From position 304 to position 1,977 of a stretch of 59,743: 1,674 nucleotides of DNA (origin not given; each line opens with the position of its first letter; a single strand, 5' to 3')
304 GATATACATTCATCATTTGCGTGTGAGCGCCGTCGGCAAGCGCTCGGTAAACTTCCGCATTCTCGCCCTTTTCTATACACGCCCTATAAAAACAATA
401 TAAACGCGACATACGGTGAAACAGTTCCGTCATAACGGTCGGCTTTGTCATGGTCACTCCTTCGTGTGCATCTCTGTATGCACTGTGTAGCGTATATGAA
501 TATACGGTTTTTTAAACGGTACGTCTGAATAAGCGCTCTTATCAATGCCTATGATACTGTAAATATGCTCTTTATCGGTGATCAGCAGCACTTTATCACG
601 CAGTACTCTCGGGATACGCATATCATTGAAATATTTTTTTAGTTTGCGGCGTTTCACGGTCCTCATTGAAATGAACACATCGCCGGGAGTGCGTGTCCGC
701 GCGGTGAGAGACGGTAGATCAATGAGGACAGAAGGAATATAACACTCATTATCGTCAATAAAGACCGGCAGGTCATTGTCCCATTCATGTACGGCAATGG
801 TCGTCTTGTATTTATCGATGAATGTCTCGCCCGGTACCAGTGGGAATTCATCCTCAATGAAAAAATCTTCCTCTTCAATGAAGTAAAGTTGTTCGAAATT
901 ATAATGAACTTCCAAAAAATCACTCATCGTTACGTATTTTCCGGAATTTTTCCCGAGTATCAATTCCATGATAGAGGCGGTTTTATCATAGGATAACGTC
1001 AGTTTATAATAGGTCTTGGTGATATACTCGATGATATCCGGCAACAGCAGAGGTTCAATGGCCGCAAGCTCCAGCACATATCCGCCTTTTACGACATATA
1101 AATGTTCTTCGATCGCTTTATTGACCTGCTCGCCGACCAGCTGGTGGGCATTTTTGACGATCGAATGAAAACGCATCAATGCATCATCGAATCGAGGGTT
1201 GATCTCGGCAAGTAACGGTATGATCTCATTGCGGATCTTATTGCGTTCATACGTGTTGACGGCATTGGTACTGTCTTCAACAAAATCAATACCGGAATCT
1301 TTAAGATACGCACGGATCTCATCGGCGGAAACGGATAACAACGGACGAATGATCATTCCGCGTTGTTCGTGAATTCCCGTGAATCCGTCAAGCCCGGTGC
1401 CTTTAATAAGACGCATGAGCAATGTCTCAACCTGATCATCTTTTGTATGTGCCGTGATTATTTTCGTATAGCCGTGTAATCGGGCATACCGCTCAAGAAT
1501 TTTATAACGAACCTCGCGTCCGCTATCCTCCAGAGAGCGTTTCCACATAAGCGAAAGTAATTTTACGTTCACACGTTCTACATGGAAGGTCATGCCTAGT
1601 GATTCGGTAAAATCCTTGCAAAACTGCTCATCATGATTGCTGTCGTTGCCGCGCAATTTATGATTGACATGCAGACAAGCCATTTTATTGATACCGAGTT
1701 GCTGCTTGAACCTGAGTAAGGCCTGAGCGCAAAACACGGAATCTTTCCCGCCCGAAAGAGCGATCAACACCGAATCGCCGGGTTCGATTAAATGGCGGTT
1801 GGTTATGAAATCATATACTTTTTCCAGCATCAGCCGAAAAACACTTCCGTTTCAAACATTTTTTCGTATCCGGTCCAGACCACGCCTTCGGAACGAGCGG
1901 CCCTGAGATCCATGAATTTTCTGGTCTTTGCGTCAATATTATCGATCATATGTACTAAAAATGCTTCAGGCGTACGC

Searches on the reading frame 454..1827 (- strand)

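Call 26: search_protein_families(library=ncbifam, proteins=[window:454-1827:-], max_evalue=1e-10)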
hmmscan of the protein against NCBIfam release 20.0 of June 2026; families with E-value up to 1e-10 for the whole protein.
window:454-1827:- (457 aa): 3 families
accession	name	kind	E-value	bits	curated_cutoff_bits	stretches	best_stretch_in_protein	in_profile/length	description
TIGR02432.1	lysidine_TilS_N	equivalog_domain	3.4e-54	183.6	93.6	1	20-204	2-189/189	tRNA lysidine(34) synthetase TilS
NF007942.0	PRK10660.1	equivalog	5.4e-32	111.1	606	1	17-241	17-238/439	tRNA lysidine(34) synthetase TilS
NF007972.0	PRK10696.1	equivalog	1.9e-16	60.2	272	1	3-213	27-237/295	tRNA 2-thiocytidine(32) synthetase TtcA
